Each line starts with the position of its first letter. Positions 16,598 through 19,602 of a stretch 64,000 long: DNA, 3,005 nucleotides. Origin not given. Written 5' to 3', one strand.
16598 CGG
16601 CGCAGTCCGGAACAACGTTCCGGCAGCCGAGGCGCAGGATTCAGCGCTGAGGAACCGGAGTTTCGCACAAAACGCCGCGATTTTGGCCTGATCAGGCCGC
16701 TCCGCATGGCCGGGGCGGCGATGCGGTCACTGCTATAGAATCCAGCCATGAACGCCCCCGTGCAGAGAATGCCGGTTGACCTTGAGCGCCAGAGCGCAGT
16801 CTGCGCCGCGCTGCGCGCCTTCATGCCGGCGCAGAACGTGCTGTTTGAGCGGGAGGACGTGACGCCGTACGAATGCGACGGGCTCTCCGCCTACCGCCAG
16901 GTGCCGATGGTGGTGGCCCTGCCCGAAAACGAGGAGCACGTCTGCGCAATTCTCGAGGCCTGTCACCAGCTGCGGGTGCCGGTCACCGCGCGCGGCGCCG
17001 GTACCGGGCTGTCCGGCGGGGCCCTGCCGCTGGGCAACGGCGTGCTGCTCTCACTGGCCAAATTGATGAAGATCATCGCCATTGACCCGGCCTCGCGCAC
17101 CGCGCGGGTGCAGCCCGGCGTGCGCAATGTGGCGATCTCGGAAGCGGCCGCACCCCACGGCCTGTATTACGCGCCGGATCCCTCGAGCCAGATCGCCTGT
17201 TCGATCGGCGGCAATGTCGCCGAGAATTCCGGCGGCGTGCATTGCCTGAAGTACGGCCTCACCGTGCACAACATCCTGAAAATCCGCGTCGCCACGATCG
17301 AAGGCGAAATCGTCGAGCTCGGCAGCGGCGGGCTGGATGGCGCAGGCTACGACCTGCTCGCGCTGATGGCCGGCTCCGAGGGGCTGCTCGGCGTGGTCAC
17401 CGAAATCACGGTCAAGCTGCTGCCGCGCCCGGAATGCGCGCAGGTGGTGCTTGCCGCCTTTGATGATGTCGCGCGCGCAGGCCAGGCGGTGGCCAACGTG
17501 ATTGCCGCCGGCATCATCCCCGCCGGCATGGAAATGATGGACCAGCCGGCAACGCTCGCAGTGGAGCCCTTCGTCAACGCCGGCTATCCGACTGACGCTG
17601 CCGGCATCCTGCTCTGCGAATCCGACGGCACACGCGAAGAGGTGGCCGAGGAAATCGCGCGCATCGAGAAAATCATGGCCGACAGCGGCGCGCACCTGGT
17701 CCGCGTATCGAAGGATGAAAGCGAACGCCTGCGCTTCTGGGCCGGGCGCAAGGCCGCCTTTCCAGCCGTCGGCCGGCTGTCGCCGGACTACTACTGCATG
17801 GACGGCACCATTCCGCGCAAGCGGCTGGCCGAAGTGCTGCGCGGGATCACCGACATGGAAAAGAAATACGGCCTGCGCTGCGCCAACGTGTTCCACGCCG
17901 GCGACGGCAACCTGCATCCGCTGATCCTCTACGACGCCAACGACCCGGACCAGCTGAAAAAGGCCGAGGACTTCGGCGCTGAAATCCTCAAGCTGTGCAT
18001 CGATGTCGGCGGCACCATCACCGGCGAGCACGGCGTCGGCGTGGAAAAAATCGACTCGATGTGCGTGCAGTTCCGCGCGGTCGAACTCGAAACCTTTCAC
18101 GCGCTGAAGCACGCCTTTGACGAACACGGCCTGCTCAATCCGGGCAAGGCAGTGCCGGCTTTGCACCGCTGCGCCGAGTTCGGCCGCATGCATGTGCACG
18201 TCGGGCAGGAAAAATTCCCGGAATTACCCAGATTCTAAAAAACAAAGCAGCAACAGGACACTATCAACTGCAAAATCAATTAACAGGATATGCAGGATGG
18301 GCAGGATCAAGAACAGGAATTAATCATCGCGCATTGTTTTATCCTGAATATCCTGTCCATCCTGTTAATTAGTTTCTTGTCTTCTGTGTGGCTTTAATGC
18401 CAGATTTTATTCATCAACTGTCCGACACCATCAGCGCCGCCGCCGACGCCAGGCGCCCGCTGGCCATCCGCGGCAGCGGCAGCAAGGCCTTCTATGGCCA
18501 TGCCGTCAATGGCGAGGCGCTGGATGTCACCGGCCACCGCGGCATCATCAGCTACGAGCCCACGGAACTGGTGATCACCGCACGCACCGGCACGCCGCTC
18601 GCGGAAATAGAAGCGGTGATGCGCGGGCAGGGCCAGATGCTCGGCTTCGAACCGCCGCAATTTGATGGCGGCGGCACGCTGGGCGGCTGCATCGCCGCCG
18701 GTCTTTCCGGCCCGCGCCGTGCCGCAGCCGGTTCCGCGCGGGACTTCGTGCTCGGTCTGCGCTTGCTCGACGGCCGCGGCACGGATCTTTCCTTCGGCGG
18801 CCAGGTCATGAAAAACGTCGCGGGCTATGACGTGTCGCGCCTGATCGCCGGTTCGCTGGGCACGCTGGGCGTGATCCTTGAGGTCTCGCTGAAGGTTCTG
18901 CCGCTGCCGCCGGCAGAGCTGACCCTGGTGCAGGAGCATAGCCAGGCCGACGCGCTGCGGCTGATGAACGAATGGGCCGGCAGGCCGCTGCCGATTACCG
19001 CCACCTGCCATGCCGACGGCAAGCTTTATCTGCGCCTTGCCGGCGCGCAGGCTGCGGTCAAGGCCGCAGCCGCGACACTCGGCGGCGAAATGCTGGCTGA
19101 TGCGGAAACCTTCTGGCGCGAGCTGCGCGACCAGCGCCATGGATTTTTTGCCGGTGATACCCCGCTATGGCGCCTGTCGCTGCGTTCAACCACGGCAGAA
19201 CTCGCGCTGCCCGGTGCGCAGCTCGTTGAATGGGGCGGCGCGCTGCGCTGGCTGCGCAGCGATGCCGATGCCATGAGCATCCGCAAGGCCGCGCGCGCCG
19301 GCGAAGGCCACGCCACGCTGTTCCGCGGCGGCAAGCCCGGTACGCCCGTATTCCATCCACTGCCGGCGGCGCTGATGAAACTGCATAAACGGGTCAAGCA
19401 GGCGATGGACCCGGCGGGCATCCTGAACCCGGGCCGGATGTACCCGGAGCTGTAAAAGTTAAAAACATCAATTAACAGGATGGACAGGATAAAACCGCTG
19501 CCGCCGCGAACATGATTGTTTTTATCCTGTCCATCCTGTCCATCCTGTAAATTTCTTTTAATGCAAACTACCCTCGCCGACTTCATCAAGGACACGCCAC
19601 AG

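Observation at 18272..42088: Family of six A+T-rich compound palindromes built from 9-bp-spaced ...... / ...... hexamer arrays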

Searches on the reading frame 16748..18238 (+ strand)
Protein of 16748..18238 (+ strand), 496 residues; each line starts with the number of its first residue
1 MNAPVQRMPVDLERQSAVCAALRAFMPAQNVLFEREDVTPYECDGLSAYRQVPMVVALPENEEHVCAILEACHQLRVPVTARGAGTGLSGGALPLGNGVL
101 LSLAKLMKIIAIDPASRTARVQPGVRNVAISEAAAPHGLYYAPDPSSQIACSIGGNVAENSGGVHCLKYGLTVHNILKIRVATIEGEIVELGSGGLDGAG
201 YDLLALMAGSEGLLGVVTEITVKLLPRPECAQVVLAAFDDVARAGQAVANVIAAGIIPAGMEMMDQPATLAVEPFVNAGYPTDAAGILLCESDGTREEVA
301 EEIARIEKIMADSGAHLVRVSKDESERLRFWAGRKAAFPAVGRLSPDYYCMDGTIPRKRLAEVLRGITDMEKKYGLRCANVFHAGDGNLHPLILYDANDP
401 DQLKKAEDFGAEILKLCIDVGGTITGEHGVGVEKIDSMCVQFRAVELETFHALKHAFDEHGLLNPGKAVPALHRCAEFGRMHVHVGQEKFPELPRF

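Call 19: find_encoding_contigs(protein=window:16748-18238:+, flank=10000, max_places=6)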
Protein window:16748-18238:+ (496 aa): 4 contigs read that carry it; 4 places shown.
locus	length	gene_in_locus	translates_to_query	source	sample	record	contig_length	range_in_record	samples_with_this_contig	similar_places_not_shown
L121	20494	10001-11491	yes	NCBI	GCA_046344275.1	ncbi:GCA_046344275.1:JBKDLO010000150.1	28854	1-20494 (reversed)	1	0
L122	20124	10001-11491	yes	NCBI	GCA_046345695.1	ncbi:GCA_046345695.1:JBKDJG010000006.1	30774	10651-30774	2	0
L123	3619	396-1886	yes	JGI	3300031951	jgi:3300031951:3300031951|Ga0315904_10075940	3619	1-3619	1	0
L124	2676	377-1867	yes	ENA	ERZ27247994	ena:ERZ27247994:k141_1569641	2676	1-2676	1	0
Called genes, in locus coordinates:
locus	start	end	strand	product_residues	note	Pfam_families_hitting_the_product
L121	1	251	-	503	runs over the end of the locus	PF01970:TctA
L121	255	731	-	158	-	PF07331:TctB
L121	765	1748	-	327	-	PF03401:TctC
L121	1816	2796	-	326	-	PF00190:Cupin_1 (faint), PF12973:Cupin_7 (faint), PF02311:AraC_binding (weak), PF07883:Cupin_2, PF02311:AraC_binding (weak), PF07883:Cupin_2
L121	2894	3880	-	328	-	PF00190:Cupin_1 (faint), PF07883:Cupin_2, PF02311:AraC_binding, PF07883:Cupin_2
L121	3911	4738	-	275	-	PF02311:AraC_binding (faint), PF07883:Cupin_2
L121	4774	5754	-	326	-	PF03401:TctC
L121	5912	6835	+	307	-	PF00126:HTH_1, PF03466:LysR_substrate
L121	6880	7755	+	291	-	PF20628:Dyp_perox_C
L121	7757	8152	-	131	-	PF14534:DUF4440 (weak), PF12680:SnoaL_2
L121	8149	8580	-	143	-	PF13279:4HBT_2, PF03061:4HBT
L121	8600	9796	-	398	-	PF02515:CoA_transf_3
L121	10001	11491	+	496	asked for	PF01565:FAD_binding_4, PF02913:FAD-oxidase_C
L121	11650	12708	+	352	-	PF01565:FAD_binding_4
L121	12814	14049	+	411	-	PF00037:Fer4 (faint), PF12797:Fer4_2 (faint), PF12838:Fer4_7, PF13183:Fer4_8, PF13237:Fer4_10, PF13484:Fer4_16 (weak), PF13534:Fer4_17, PF02754:CCG, +1 more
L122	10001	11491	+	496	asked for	PF01565:FAD_binding_4, PF02913:FAD-oxidase_C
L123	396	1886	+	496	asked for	PF01565:FAD_binding_4, PF02913:FAD-oxidase_C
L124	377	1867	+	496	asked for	PF01565:FAD_binding_4, PF02913:FAD-oxidase_C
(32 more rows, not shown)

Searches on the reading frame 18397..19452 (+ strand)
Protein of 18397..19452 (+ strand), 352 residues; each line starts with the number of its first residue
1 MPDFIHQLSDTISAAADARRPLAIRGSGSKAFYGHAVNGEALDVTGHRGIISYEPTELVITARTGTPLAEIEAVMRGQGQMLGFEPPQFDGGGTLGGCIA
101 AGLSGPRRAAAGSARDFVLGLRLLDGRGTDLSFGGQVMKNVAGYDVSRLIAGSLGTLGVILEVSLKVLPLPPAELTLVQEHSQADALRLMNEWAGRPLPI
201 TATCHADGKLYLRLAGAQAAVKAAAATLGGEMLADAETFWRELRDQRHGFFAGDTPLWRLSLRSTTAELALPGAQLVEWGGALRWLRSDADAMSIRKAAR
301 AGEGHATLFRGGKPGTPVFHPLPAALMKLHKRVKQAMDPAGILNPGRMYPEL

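Call 25: find_homologous_proteins(query=window:18397-19452:+, max_evalue=1e-40)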
Query window:18397-19452:+ (352 aa): 7998 proteins with E <= 1e-40 among 8000 candidates; the best 120 are listed.
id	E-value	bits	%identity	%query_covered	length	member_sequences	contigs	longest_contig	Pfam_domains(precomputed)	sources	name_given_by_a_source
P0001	6.7e-229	776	100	100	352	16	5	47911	PF01565.29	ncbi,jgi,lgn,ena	jgi:glycolate oxidase FAD binding subunit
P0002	2.8e-204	695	89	100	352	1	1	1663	PF01565.29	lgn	-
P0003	1.3e-202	690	89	100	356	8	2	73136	PF01565.29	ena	-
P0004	1.8e-202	690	89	100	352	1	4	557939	PF01565.29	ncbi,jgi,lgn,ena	-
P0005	1.2e-193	661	86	93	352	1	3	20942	PF01565.29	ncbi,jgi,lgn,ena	jgi:glycolate oxidase FAD binding subunit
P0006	1.4e-193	660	85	99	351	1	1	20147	PF01565.29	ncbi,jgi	jgi:glycolate oxidase FAD binding subunit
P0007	1.2e-192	657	85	100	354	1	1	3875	PF01565.29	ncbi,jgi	jgi:glycolate oxidase FAD binding subunit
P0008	3.1e-191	653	80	100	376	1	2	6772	PF01565.29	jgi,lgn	jgi:glycolate oxidase FAD binding subunit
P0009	4.4e-177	606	77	100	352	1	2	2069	PF01565.29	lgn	-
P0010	8.0e-177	605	78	100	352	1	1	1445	PF01565.29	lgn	-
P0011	1.1e-176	605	77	100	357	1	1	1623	PF01565.29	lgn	-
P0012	8.1e-176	602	76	100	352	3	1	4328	PF01565.29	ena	-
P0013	1.1e-175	601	77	100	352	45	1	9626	PF01565.29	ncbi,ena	-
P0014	2.0e-174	597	76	100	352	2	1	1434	PF01565.29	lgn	-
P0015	3.7e-174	596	76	100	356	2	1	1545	PF01565.29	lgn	-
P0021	5.3e-173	593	76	100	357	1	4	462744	PF01565.29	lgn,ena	-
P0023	1.4e-172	591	76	100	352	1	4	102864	PF01565.29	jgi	-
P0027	1.7e-171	588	75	100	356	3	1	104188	PF01565.29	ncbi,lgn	-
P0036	2.2e-167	574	72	100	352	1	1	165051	PF01565.29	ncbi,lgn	-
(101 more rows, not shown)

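Call 26: find_encoding_contigs(protein=P0004, flank=10000, max_places=1)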
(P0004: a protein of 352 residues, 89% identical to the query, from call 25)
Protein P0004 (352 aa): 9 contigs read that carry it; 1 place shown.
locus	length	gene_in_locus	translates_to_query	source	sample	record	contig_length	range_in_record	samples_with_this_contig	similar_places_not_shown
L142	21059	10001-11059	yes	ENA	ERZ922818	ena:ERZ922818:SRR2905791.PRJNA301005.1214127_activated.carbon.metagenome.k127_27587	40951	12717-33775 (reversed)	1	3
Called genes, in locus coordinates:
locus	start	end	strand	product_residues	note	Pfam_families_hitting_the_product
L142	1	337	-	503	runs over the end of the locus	PF01970:TctA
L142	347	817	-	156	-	PF07331:TctB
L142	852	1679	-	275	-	PF02311:AraC_binding (faint), PF07883:Cupin_2, PF05899:Cupin_3 (faint), PF11699:CENP-C_C (faint), PF07883:Cupin_2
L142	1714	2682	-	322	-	PF03401:TctC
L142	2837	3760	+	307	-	PF00126:HTH_1, PF03466:LysR_substrate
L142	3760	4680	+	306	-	PF20628:Dyp_perox_C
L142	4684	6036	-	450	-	-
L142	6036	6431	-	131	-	PF14534:DUF4440, PF12680:SnoaL_2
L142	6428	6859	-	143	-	PF13279:4HBT_2, PF03061:4HBT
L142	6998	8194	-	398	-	PF02515:CoA_transf_3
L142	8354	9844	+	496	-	PF01565:FAD_binding_4, PF02913:FAD-oxidase_C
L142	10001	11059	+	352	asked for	PF01565:FAD_binding_4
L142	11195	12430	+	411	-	PF13187:Fer4_9 (faint), PF00037:Fer4 (faint), PF12838:Fer4_7, PF13183:Fer4_8, PF13237:Fer4_10, PF13484:Fer4_16 (weak), PF13534:Fer4_17, PF02754:CCG, +2 more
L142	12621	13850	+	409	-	PF01555:N6_N4_Mtase, PF01170:UPF0020 (weak)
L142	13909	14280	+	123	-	-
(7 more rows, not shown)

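Call 27: find_encoding_contigs(protein=P0005, flank=10000, max_places=1)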
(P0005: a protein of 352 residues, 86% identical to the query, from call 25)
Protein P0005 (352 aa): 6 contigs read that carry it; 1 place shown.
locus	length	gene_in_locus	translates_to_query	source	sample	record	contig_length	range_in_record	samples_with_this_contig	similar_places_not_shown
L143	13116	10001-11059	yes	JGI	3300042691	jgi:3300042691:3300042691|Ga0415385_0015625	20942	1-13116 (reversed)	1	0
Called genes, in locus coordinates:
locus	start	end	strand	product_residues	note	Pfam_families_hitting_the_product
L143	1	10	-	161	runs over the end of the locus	PF07331:TctB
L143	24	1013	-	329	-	PF03401:TctC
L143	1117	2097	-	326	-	PF12973:Cupin_7 (faint), PF00190:Cupin_1 (faint), PF02311:AraC_binding (weak), PF07883:Cupin_2, PF02311:AraC_binding (weak), PF07883:Cupin_2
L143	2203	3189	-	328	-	PF00190:Cupin_1 (weak), PF07883:Cupin_2, PF02311:AraC_binding (weak), PF07883:Cupin_2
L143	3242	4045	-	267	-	PF02311:AraC_binding (faint), PF07883:Cupin_2, PF05899:Cupin_3 (faint), PF11699:CENP-C_C (faint), PF07883:Cupin_2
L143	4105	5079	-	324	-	PF03401:TctC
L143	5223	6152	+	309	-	PF00126:HTH_1, PF03466:LysR_substrate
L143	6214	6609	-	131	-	PF14534:DUF4440, PF12680:SnoaL_2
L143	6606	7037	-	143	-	PF13279:4HBT_2, PF03061:4HBT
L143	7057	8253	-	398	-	PF02515:CoA_transf_3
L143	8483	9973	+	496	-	PF01565:FAD_binding_4, PF02913:FAD-oxidase_C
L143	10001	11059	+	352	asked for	PF01565:FAD_binding_4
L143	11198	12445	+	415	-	PF00037:Fer4 (faint), PF12797:Fer4_2 (faint), PF12838:Fer4_7, PF13183:Fer4_8, PF13237:Fer4_10, PF13484:Fer4_16 (weak), PF13534:Fer4_17, PF02754:CCG, +1 more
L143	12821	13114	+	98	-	?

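Call 28: find_encoding_contigs(protein=P0021, flank=10000, max_places=1)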
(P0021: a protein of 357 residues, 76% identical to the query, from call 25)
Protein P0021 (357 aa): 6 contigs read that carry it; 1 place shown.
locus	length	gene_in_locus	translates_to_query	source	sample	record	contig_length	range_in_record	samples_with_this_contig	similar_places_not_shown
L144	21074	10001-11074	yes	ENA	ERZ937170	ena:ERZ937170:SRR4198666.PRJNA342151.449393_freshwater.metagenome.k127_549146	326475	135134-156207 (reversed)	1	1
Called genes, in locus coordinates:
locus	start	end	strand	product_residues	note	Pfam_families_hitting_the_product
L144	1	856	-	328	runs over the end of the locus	PF00190:Cupin_1 (faint), PF07883:Cupin_2, PF02311:AraC_binding (weak), PF07883:Cupin_2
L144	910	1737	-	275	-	PF07883:Cupin_2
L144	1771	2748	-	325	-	PF03401:TctC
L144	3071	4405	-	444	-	PF00202:Aminotran_3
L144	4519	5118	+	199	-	PF08238:Sel1 (faint)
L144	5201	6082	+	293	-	PF20628:Dyp_perox_C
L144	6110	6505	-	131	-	PF14534:DUF4440, PF07366:SnoaL (faint), PF12680:SnoaL_2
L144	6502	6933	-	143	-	PF13279:4HBT_2, PF03061:4HBT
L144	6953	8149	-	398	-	PF02515:CoA_transf_3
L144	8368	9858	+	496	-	PF01565:FAD_binding_4, PF02913:FAD-oxidase_C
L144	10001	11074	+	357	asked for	PF01565:FAD_binding_4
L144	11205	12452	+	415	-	PF00037:Fer4 (faint), PF12797:Fer4_2 (faint), PF12838:Fer4_7, PF13183:Fer4_8, PF13237:Fer4_10, PF13484:Fer4_16 (weak), PF13534:Fer4_17, PF02754:CCG, +1 more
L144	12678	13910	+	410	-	PF01555:N6_N4_Mtase, PF01170:UPF0020 (weak)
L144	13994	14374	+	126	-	-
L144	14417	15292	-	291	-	PF05721:PhyH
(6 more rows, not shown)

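Call 29: find_encoding_contigs(protein=P0036, flank=10000, max_places=1)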
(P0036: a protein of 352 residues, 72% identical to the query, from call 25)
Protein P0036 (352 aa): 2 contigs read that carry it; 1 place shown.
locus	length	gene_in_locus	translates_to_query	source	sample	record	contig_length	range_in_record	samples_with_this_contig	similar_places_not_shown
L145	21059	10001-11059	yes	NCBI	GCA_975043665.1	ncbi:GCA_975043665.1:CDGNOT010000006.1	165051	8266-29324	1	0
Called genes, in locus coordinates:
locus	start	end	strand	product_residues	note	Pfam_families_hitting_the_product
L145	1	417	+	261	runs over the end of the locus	PF01261:AP_endonuc_2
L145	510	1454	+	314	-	PF16868:NMT1_3, PF09084:NMT1 (weak)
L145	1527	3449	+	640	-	PF06808:DctM, PF11874:DUF3394 (weak)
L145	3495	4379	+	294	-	PF02826:2-Hacid_dh_C (faint), PF03446:NAD_binding_2, PF03807:F420_oxidored (weak), PF14833:NAD_binding_11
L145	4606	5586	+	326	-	PF03401:TctC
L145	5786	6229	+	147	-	PF06146:PsiE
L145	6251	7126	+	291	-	PF00990:GGDEF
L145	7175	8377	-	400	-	PF02515:CoA_transf_3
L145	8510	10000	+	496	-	PF01565:FAD_binding_4, PF02913:FAD-oxidase_C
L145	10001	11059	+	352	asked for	PF01565:FAD_binding_4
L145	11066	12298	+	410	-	PF13187:Fer4_9 (faint), PF00037:Fer4 (faint), PF12838:Fer4_7, PF13183:Fer4_8, PF13237:Fer4_10, PF13484:Fer4_16 (weak), PF13534:Fer4_17, PF02754:CCG, +2 more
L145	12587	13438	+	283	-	PF12146:Hydrolase_4 (faint)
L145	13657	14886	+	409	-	PF01555:N6_N4_Mtase, PF01170:UPF0020 (weak)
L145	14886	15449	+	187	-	PF00565:SNase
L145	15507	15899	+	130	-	-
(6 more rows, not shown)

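Call 47: find_encoding_contigs(protein=P0003, flank=10000, max_places=1)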
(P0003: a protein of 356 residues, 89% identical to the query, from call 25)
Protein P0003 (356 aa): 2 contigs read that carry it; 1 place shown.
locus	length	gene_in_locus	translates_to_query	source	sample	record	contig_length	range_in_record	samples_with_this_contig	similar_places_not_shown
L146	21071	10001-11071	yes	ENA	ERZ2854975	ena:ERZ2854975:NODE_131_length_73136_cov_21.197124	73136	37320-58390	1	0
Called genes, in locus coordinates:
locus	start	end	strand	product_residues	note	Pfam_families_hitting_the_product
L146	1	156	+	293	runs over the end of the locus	PF03446:NAD_binding_2, PF03807:F420_oxidored, PF07991:KARI_N (faint), PF14833:NAD_binding_11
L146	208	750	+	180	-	PF01936:NYN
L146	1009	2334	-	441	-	PF00202:Aminotran_3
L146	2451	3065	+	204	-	PF08238:Sel1 (faint)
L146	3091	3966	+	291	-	PF20628:Dyp_perox_C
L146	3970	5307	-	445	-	-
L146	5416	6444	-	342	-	PF12706:Lactamase_B_2 (faint)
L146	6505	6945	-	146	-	PF13279:4HBT_2, PF03061:4HBT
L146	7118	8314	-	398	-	PF02515:CoA_transf_3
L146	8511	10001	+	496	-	PF01565:FAD_binding_4, PF02913:FAD-oxidase_C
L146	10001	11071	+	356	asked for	PF01565:FAD_binding_4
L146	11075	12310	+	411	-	PF00037:Fer4 (faint), PF12797:Fer4_2 (faint), PF12838:Fer4_7, PF13183:Fer4_8, PF13237:Fer4_10, PF13484:Fer4_16 (weak), PF13534:Fer4_17, PF02754:CCG, +1 more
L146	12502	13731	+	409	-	PF01555:N6_N4_Mtase, PF01170:UPF0020 (weak)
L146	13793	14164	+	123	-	-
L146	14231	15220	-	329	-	PF03401:TctC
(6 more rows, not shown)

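Call 48: find_encoding_contigs(protein=P0006, flank=10000, max_places=1)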
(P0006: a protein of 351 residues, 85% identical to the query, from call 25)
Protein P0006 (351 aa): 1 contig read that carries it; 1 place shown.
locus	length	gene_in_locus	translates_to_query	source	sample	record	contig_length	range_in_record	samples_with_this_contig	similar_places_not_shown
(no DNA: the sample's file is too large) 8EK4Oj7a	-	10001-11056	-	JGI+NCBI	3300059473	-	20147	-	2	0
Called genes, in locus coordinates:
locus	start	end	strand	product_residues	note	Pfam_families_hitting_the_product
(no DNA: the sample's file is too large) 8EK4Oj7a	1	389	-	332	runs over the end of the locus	PF03401:TctC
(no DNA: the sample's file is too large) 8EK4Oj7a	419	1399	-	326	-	PF00190:Cupin_1 (faint), PF12973:Cupin_7 (faint), PF02311:AraC_binding (weak), PF07883:Cupin_2, PF02311:AraC_binding (weak), PF07883:Cupin_2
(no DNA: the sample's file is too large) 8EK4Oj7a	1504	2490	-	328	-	PF00190:Cupin_1 (faint), PF07883:Cupin_2, PF02311:AraC_binding, PF07883:Cupin_2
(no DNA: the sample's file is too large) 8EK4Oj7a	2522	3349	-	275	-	PF02311:AraC_binding (faint), PF07883:Cupin_2, PF11699:CENP-C_C (faint), PF05899:Cupin_3 (weak), PF07883:Cupin_2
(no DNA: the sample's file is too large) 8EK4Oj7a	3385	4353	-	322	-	PF03401:TctC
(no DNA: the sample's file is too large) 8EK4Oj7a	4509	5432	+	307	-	PF00126:HTH_1, PF03466:LysR_substrate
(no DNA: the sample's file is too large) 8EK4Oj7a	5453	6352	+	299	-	PF20628:Dyp_perox_C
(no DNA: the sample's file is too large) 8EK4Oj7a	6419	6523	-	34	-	-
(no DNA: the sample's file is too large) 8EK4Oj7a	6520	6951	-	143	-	PF03061:4HBT, PF13279:4HBT_2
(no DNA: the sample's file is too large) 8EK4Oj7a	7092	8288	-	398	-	PF02515:CoA_transf_3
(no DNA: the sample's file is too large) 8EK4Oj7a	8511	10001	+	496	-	PF01565:FAD_binding_4, PF02913:FAD-oxidase_C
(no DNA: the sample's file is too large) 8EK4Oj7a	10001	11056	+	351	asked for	PF01565:FAD_binding_4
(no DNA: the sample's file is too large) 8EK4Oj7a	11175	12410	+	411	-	PF13187:Fer4_9 (faint), PF00037:Fer4 (faint), PF12838:Fer4_7, PF13183:Fer4_8, PF13237:Fer4_10, PF13484:Fer4_16 (weak), PF13534:Fer4_17, PF02754:CCG, +2 more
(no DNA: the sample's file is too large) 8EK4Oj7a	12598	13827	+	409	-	PF01555:N6_N4_Mtase, PF01170:UPF0020 (weak)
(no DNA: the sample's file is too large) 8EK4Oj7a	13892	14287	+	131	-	-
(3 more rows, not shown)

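Call 49: find_encoding_contigs(protein=P0027, flank=10000, max_places=1)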
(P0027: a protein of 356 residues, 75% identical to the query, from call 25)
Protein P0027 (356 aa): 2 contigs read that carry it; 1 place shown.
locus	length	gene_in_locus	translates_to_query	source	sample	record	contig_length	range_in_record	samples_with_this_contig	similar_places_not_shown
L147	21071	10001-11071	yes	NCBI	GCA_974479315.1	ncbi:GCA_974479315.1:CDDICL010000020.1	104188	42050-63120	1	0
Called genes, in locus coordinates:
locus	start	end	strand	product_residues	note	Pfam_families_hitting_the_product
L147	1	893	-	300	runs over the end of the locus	PF00126:HTH_1, PF03466:LysR_substrate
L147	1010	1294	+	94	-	PF13510:Fer2_4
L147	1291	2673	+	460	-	PF00890:FAD_binding_2, PF01266:DAO (weak), PF01494:FAD_binding_3 (weak), PF01946:Thi4 (weak), PF07992:Pyr_redox_2, PF12831:FAD_oxidored, PF13450:NAD_binding_8, PF04324:Fer2_BFD, +3 more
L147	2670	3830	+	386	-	PF00890:FAD_binding_2 (weak), PF01266:DAO, PF13450:NAD_binding_8 (weak)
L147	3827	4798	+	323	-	PF03401:TctC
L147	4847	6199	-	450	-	-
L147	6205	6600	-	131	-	PF14534:DUF4440, PF07366:SnoaL (weak), PF12680:SnoaL_2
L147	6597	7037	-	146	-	PF20791:Acyl-ACP_TE_C (faint), PF13279:4HBT_2, PF03061:4HBT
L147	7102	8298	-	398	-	PF02515:CoA_transf_3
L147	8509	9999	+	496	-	PF01565:FAD_binding_4, PF02913:FAD-oxidase_C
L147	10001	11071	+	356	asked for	PF01565:FAD_binding_4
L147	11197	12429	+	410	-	PF00037:Fer4 (faint), PF12797:Fer4_2 (faint), PF12838:Fer4_7, PF13183:Fer4_8, PF13237:Fer4_10, PF13484:Fer4_16 (weak), PF13534:Fer4_17, PF02754:CCG, +1 more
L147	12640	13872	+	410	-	PF01555:N6_N4_Mtase, PF01170:UPF0020 (weak)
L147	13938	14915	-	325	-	PF03401:TctC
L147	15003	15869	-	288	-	PF23023:Anti-Pycsar_Apyc1, PF00753:Lactamase_B, PF12706:Lactamase_B_2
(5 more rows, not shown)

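Call 50: find_encoding_contigs(protein=P0023, flank=10000, max_places=1)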
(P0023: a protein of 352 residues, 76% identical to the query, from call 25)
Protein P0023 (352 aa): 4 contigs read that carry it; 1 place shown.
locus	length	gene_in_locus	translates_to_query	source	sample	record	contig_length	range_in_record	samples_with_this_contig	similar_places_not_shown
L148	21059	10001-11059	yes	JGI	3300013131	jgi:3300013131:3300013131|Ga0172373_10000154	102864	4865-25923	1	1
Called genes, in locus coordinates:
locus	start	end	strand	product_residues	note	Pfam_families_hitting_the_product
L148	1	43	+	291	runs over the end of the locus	PF20628:Dyp_perox_C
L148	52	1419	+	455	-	PF03972:MmgE_PrpD_N, PF19305:MmgE_PrpD_C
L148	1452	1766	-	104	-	-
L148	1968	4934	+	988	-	PF02743:dCache_1, PF13492:GAF_3 (faint), PF00672:HAMP, PF01590:GAF, PF13185:GAF_2, PF00990:GGDEF, PF00563:EAL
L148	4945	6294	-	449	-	-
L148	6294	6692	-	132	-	PF14534:DUF4440, PF07366:SnoaL (weak), PF12680:SnoaL_2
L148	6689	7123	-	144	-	PF13279:4HBT_2, PF03061:4HBT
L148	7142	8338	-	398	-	PF02515:CoA_transf_3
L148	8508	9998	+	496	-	PF01565:FAD_binding_4, PF02913:FAD-oxidase_C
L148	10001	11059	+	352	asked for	PF01565:FAD_binding_4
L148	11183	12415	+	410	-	PF00037:Fer4 (faint), PF12797:Fer4_2 (faint), PF12838:Fer4_7, PF13183:Fer4_8, PF13237:Fer4_10, PF13484:Fer4_16 (weak), PF13534:Fer4_17, PF02754:CCG, +1 more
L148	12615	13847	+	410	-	PF01555:N6_N4_Mtase, PF01170:UPF0020 (weak)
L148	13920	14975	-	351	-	PF03401:TctC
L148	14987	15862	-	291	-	PF23023:Anti-Pycsar_Apyc1, PF00753:Lactamase_B, PF12706:Lactamase_B_2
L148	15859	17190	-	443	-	PF03972:MmgE_PrpD_N, PF19305:MmgE_PrpD_C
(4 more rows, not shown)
